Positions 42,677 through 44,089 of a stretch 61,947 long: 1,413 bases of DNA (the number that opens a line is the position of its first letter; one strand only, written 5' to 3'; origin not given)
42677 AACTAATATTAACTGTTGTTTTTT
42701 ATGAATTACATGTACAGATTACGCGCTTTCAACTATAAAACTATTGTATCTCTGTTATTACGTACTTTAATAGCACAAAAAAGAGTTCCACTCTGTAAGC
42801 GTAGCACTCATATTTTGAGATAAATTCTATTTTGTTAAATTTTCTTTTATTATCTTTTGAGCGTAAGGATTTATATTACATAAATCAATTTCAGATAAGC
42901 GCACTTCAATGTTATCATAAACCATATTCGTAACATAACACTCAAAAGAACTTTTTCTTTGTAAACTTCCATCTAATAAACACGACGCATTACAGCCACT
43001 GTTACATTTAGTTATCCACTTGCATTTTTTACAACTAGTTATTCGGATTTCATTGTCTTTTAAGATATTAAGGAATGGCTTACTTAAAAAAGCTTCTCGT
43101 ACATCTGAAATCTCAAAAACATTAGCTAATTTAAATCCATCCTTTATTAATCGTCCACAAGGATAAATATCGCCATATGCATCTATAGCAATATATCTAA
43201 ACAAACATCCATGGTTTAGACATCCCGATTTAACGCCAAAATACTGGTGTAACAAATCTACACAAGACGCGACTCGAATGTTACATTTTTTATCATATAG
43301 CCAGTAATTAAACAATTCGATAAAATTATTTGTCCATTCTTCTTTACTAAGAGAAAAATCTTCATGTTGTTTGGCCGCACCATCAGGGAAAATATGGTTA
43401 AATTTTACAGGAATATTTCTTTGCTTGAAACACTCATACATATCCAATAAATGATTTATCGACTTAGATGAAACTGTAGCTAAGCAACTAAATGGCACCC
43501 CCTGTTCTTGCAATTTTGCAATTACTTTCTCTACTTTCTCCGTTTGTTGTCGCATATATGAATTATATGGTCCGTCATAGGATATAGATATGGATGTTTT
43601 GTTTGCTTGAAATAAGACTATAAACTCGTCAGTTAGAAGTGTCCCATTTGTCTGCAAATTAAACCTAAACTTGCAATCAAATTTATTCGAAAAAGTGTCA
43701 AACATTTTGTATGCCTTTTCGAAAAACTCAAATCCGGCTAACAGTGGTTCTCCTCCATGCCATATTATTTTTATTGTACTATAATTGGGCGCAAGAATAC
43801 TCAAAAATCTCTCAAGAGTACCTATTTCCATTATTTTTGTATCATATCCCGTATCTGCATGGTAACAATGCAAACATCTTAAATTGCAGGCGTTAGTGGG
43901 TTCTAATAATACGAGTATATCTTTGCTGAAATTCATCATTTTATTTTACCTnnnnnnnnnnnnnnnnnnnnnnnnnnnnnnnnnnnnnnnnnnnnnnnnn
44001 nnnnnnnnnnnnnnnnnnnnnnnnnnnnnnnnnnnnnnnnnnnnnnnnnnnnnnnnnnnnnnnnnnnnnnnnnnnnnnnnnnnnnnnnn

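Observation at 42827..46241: Four-gene operon (2-TM protein, P-loop NTPase, 59-aa Tyr/Ser/acidic repeat peptide, anSME-like radical SAM-SPASM enzyme) between CBASS and an AbiL-like module: candidate undescribed RiPP-type or defence system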

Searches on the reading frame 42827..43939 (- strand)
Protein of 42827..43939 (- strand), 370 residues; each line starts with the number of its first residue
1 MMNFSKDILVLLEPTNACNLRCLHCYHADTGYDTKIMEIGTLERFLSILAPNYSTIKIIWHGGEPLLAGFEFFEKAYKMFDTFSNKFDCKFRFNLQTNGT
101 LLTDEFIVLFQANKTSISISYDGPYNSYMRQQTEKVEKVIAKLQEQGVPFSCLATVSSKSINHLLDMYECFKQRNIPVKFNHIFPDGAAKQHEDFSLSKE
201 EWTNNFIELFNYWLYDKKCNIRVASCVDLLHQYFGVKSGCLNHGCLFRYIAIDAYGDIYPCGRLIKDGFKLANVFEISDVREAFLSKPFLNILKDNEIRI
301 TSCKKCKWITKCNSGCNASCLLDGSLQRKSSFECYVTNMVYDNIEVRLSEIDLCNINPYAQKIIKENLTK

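Call 3: search_protein_families(library=pfam, proteins=[window:42827-43939:-], max_evalue=0.1)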
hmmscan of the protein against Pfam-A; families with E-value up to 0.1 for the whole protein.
window:42827-43939:- (370 aa): 2 families
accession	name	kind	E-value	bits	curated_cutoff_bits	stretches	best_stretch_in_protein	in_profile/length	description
PF04055.27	Radical_SAM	-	6e-15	56.2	29.5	1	13-151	2-146/166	Radical SAM superfamily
PF13186.11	SPASM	-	1e-05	26.1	21.5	1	246-307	4-67/67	Iron-sulfur cluster-binding domain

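Call 4: search_protein_families(library=padloc, proteins=[window:42827-43939:-], max_evalue=0.1)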
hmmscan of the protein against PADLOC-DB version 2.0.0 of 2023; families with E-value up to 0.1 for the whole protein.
window:42827-43939:- (370 aa): 2 families
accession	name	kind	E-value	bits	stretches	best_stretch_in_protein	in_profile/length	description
PDLC02903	pVip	-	3.2e-12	44.5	1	15-127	7-106/257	Viperins not associated with kinases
PDLC02904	pVip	-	1.3e-09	36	1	15-181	10-146/262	Viperins associated with kinases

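Call 5: search_protein_families(library=ncbifam, proteins=[window:42827-43939:-], max_evalue=0.1)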
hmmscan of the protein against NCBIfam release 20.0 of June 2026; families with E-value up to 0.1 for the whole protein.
window:42827-43939:- (370 aa): 62 families (the best 25 are shown)
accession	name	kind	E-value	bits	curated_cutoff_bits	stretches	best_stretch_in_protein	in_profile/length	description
NF041298.1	rSAM_mat_DynA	equivalog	1.2e-49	169.3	450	1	11-350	4-355/356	dynobactin maturation radical SAM/SPASM protein DynA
TIGR03942.1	sulfatase_rSAM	equivalog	1.2e-46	159.5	349.45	1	16-350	9-359/363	anaerobic sulfatase maturase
TIGR04083.1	rSAM_pep_methan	hypoth_equivalog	3.5e-38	131.5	300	1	10-350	2-345/376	TIGR04083 family peptide-modifying radical SAM enzyme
NF047865.1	rSAM_PapB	equivalog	1.9e-30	106.3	340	1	15-319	10-319/330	PapB family radical SAM/SPASM ranthipeptide maturase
NF041300.1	rSAM_mat_DarW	exception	3.7e-29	101.8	650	1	5-325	38-375/415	radical SAM/SPASM peptide maturase DarW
NF010321.0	PRK13758.1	equivalog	4e-29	101.9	441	1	10-318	6-332/370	anaerobic sulfatase-maturase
NF041718.1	rSAM_phane_AMC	equivalog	3.6e-28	98.6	425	1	9-223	7-226/362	cyclophane-forming radical SAM peptide maturase AmcB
TIGR04163.1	rSAM_cobopep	equivalog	3.6e-28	98.5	375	1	10-340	66-412/428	peptide-modifying radical SAM enzyme CbpB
NF041707.1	rSAM_YhhB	equivalog_domain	5.1e-28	98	445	1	10-318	4-335/369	cyclophane-forming radical SAM/SPASM peptide maturase YhhB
NF010308.0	PRK13745.1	equivalog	4.9e-27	94.9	484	1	3-318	8-354/412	anaerobic sulfatase-maturation protein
TIGR04261.1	rSAM_GlyRichRpt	subfamily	2e-25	89.6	310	1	13-334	2-346/363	cyclophane-forming radical SAM/SPASM peptide maturase GrrM/OscB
NF038005.1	rSAM_mat_DarE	equivalog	2e-23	82.9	650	1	6-344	72-428/432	darobactin maturation radical SAM/SPASM protein DarE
TIGR04064.1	rSAM_nif11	equivalog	4e-22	78.5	518.7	2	15-131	85-204/459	nif11-like peptide radical SAM maturase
NF040492.1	not_ScfB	exception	7.5e-18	64.6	855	1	12-319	99-418/450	ScfB-related radical SAM/SPASM orphan maturase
TIGR03974.1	rSAM_six_Cys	equivalog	1.6e-17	63.6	425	2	15-134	104-229/451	thioether cross-link-forming SCIFF peptide maturase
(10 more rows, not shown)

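Call 7: find_homologous_proteins(query=window:42827-43939:-, max_evalue=1e-20)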
Query window:42827-43939:- (370 aa): 4660 proteins with E <= 1e-20 among 8000 candidates; the best 120 are listed.
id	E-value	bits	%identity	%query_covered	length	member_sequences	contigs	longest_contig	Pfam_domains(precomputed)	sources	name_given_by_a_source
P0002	2.8e-254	861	100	100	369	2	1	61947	PF13186.12,PF04055.28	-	-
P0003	2.7e-177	608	68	100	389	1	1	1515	PF04055.28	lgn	-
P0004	2.8e-173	594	66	99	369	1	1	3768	PF04055.28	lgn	-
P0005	3.0e-135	469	53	98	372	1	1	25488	PF04055.28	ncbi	-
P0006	8.5e-133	461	55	98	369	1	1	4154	PF13186.12,PF04055.28,PF13353.12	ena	-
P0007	2.6e-131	456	52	98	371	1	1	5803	PF13186.12,PF04055.28,PF13353.12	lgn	-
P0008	5.8e-130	452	53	98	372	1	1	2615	PF04055.28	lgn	-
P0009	1.1e-128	448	53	98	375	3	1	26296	PF04055.28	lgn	-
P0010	3.9e-128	446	51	98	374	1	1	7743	PF04055.28,PF13353.12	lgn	-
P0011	4.0e-127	442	52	97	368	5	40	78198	PF04055.28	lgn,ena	-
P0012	4.5e-127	442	53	97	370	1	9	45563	PF13186.12,PF04055.28,PF13353.12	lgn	-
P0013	1.3e-125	437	50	98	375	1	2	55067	PF04055.28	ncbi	-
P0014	1.8e-125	437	50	98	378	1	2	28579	PF13186.12,PF04055.28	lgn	-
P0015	2.0e-125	437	51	99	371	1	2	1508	PF04055.28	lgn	-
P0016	2.8e-125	436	52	97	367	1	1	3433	PF13186.12,PF04055.28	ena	-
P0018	1.2e-124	434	52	98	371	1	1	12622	PF04055.28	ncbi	-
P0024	1.6e-120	421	48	99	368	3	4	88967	PF04055.28,PF13353.12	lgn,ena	-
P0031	2.4e-118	414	50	98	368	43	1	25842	PF04055.28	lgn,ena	-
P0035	8.2e-117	409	47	96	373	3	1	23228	PF13186.12,PF04055.28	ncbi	-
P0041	1.2e-111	392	46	98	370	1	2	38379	PF04055.28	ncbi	-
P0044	9.6e-104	366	49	87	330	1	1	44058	PF13186.12,PF04055.28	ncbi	-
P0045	3.3e-103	364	46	88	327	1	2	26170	PF13186.12,PF04055.28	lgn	-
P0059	2.3e-68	249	36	97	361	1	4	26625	PF04055.28,PF13353.12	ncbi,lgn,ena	-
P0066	2.1e-67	246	34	97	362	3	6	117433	PF04055.28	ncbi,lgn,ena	-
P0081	4.3e-64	235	36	86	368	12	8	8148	PF04055.28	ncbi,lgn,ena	-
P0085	5.5e-63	231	34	85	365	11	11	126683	PF04055.28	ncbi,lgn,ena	-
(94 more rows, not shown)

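Call 9: find_encoding_contigs(protein=P0005, flank=7000, max_places=2)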
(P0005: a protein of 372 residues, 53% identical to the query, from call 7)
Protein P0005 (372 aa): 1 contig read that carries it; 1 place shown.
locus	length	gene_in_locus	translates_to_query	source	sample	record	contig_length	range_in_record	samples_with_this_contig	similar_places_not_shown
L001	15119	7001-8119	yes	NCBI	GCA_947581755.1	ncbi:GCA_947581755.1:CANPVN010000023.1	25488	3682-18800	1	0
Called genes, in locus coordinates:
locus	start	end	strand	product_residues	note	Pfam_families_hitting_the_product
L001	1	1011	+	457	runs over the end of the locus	PF00069:Pkinase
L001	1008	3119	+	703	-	-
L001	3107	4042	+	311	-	-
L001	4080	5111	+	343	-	-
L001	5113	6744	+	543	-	-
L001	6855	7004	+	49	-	-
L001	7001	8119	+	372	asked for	PF04055:Radical_SAM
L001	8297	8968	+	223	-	-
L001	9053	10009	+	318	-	PF13306:LRR_5, PF09397:FtsK_gamma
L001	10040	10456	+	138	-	PF02381:MraZ (weak)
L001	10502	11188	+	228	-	PF00149:Metallophos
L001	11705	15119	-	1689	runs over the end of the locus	PF13306:LRR_5, PF13855:LRR_8 (faint), PF13306:LRR_5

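Call 10: find_encoding_contigs(protein=P0004, flank=7000, max_places=2)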
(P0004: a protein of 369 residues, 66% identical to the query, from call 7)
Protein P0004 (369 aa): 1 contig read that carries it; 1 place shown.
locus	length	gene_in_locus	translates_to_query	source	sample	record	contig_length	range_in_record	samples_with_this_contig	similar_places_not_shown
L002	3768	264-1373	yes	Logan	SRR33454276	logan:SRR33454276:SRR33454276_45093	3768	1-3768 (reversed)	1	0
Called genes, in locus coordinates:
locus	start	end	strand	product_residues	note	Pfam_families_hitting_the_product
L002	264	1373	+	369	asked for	PF04055:Radical_SAM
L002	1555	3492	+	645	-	PF11398:DUF2813, PF13175:AAA_15, PF13476:AAA_23, PF13304:AAA_21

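Call 16: find_related_loci(query=A1, collection=genome_contigs, flank=8000)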
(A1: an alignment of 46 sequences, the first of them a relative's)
Query A1 (369 aa) in genome_contigs; peptide patterns used: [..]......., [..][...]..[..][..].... (x = any residue, [..] = any of these).
271 stretches matched a pattern; 227 encode a relative of the query (tblastn E <= 1e-3); the best 80 are kept; 80 distinct loci.
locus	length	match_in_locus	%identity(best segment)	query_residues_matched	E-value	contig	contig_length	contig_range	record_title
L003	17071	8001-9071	54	5-362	2e-136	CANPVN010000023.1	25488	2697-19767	MAG: uncultured Clostridia bacterium isolate Lapin-001__bin17 genome assembly, contig: Lapin-001__NODE_2215_length_25488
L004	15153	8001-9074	52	7-363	6e-130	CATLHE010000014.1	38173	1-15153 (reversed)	MAG TPA_asm: uncultured Christensenella sp. isolate MGG03569_1680015404 genome assembly, contig: ERR2844015_3677, whole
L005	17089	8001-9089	49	3-364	2e-123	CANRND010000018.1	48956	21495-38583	MAG: uncultured Clostridia bacterium isolate Lapin-030__bin27 genome assembly, contig: Lapin-030__NODE_1052_length_48956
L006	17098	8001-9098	47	2-366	2e-120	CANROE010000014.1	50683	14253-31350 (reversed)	MAG: uncultured Clostridia bacterium isolate Lapin-020__bin38 genome assembly, contig: Lapin-020__NODE_653_length_50683_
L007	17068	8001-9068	47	9-363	5e-119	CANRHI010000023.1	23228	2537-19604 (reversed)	MAG: uncultured Clostridia bacterium isolate Lapin-033__bin51 genome assembly, contig: Lapin-033__NODE_1790_length_23228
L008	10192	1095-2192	47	2-366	4e-114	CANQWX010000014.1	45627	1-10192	MAG: uncultured Clostridia bacterium isolate Lapin-020__bin18 genome assembly, contig: Lapin-020__NODE_828_length_45627_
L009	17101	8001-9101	36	7-369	2e-77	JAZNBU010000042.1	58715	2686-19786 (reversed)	MAG: Christensenellaceae bacterium isolate T1900044740_TS20190206.MAGScoT_cleanbin_000040 SGB_2049_k141_959646, whole ge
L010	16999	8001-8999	38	4-335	2e-74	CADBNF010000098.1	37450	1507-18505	MAG: uncultured Lachnospiraceae bacterium isolate RUG14126 genome assembly, contig: RUG14126_asm_98, whole genome shotgu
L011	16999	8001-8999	37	4-335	4e-74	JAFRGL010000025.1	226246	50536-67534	MAG: Eubacterium sp. isolate RGIG2447 Goat_Ileum.Co__c1001902, whole genome shotgun sequence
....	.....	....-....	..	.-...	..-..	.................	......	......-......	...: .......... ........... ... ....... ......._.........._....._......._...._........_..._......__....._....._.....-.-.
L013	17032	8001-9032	35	5-349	6e-70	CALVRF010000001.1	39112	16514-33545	MAG: uncultured Bacilli bacterium isolate BRZ_GA__bin21 genome assembly, contig: BRZ_GA__NODE_1608_length_39112_cov_7.01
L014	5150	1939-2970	35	5-349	2e-69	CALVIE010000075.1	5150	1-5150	MAG: uncultured Bacilli bacterium isolate BRZ_BF__bin111 genome assembly, contig: BRZ_BF__NODE_25730_length_5150_cov_13.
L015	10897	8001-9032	35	5-349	3e-69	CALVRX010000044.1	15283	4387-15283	MAG: uncultured Bacilli bacterium isolate E16__bin2 genome assembly, contig: E16__k127_2627602, whole genome shotgun seq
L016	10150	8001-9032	34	5-349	7e-69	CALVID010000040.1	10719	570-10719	MAG: uncultured Bacilli bacterium isolate BRZ_FF__bin53 genome assembly, contig: BRZ_FF__NODE_4591_length_10719_cov_5.85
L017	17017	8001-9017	35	5-344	3e-68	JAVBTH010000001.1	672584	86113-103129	MAG: Bacilli bacterium isolate EPI_MAG_00245 c_000006375113, whole genome shotgun sequence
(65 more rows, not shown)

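Call 31: list_cluster_members(proteins=[P0005, P0013, P0018, P0035, P0041, P0044, P0059, P0066, P0081, P0085])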
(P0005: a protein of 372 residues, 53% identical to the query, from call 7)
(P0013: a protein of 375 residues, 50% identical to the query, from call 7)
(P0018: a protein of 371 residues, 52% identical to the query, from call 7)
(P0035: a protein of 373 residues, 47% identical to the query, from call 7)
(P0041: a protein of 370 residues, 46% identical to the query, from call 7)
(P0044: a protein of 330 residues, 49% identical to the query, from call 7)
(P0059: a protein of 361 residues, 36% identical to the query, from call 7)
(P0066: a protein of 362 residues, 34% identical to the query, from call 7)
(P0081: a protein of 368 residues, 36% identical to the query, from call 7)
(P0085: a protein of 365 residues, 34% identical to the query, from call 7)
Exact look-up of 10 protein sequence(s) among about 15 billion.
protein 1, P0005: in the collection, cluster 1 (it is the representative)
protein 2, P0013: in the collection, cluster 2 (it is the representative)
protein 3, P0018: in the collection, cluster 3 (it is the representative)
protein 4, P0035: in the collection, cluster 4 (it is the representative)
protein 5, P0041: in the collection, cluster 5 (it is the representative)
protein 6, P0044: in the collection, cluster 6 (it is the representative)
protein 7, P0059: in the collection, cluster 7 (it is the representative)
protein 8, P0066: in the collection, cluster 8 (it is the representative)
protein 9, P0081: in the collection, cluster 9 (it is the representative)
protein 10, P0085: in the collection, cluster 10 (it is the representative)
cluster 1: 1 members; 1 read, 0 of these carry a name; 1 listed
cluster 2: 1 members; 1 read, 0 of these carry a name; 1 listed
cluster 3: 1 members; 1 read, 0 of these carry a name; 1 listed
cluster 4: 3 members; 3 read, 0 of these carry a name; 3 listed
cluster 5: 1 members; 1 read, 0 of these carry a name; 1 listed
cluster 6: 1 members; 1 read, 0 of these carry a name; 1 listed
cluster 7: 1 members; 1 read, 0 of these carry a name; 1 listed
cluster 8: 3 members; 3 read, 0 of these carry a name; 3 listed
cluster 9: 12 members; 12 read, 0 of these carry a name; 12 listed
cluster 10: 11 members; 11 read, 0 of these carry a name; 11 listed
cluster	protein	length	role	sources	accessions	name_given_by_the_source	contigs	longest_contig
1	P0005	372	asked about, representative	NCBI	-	-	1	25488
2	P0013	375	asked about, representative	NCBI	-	-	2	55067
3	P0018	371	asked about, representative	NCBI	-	-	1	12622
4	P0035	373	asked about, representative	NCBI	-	-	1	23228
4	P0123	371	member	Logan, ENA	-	-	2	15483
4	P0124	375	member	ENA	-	-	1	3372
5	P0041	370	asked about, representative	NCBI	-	-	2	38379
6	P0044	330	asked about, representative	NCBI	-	-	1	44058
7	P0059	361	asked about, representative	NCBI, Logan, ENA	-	-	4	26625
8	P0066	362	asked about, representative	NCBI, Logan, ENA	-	-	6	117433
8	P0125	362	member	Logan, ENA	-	-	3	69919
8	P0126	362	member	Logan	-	-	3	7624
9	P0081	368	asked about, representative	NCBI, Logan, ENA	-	-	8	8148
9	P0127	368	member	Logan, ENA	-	-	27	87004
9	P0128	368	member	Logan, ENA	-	-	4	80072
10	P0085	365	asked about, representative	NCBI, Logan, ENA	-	-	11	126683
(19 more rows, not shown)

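Call 33: find_encoding_contigs(protein=P0011, flank=8000, max_places=3)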
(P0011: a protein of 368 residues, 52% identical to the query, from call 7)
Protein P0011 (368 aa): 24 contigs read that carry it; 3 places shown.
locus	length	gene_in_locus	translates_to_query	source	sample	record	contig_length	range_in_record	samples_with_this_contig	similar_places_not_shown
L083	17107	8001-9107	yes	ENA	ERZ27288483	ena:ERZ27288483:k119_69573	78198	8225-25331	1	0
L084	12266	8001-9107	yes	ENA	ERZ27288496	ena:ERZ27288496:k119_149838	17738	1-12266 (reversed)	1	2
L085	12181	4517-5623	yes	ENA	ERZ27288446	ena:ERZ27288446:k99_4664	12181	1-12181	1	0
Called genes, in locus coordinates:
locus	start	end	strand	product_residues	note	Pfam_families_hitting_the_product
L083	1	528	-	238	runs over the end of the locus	PF07505:DUF5131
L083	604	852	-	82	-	PF12636:DUF3781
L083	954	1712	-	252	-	PF14268:YoaP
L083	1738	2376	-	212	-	PF06445:GyrI-like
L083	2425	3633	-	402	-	PF02127:Peptidase_M18, PF05343:Peptidase_M42 (faint), PF02127:Peptidase_M18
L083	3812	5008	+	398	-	PF00817:IMS, PF21999:IMS_HHH_1 (weak), PF11799:IMS_C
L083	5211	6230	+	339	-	-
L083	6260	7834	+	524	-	-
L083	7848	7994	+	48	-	-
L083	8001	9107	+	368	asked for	PF04055:Radical_SAM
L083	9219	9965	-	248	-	PF01113:DapB_N, PF05173:DapB_C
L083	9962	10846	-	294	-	PF00701:DHDPS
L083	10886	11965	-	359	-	PF01118:Semialdhyde_dh, PF02774:Semialdhyde_dhC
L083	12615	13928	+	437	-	-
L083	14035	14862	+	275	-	PF01430:HSP33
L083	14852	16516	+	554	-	PF12895:ANAPC3 (faint), PF14559:TPR_19 (faint)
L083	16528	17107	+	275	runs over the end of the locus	-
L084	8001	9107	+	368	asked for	PF04055:Radical_SAM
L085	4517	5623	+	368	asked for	PF04055:Radical_SAM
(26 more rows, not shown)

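Call 34: find_encoding_contigs(protein=P0024, flank=8000, max_places=2)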
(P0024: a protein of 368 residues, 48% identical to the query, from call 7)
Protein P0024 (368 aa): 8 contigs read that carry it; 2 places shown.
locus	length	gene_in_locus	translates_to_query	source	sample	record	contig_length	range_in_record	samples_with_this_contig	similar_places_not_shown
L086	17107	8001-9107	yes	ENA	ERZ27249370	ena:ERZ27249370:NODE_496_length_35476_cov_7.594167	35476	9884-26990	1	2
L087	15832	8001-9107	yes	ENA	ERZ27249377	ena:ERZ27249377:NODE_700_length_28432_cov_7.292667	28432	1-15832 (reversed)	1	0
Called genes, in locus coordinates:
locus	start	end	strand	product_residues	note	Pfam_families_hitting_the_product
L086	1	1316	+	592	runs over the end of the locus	-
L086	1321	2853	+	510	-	PF00069:Pkinase, PF07714:PK_Tyr_Ser-Thr (weak)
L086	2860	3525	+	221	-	PF13306:LRR_5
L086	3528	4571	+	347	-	-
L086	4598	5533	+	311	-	PF02342:TerD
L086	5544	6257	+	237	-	-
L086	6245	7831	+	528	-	-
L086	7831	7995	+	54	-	-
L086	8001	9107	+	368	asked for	PF04055:Radical_SAM, PF13353:Fer4_12 (weak)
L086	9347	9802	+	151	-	-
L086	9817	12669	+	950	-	PF00158:Sigma54_activat (faint), PF00004:AAA, PF07724:AAA_2, PF07728:AAA_5, PF13173:AAA_14 (faint), PF00004:AAA, PF07728:AAA_5 (weak), PF01434:Peptidase_M41, +4 more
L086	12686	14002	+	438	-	PF09397:FtsK_gamma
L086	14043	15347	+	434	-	PF13353:Fer4_12 (weak), PF04055:Radical_SAM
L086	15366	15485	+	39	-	-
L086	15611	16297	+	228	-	PF00149:Metallophos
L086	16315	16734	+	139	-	PF02861:Clp_N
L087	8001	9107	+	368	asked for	PF04055:Radical_SAM, PF13353:Fer4_12 (weak)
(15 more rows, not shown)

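Call 35: find_encoding_contigs(protein=P0013, flank=8000, max_places=2)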
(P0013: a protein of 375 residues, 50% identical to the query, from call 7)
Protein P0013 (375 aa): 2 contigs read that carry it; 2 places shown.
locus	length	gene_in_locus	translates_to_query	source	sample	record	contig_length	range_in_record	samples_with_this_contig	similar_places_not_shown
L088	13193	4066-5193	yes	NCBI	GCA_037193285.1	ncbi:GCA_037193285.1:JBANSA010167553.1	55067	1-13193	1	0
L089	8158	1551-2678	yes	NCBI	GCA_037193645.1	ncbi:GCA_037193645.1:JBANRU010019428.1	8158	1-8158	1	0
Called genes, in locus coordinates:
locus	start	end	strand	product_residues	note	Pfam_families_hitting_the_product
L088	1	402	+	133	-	?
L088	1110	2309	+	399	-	-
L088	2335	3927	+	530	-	-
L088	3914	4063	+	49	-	-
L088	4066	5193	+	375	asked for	PF04055:Radical_SAM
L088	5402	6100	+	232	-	PF00092:VWA (weak), PF13519:VWA_2 (weak), PF25106:VWA_4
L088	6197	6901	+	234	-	-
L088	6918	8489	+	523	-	PF00069:Pkinase, PF07714:PK_Tyr_Ser-Thr (weak), PF14531:Kinase-like (faint)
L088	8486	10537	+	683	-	-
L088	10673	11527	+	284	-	-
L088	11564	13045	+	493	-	-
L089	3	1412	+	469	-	?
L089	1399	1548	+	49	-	-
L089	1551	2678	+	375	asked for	PF04055:Radical_SAM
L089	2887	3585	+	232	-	PF00092:VWA (weak), PF13519:VWA_2 (weak), PF25106:VWA_4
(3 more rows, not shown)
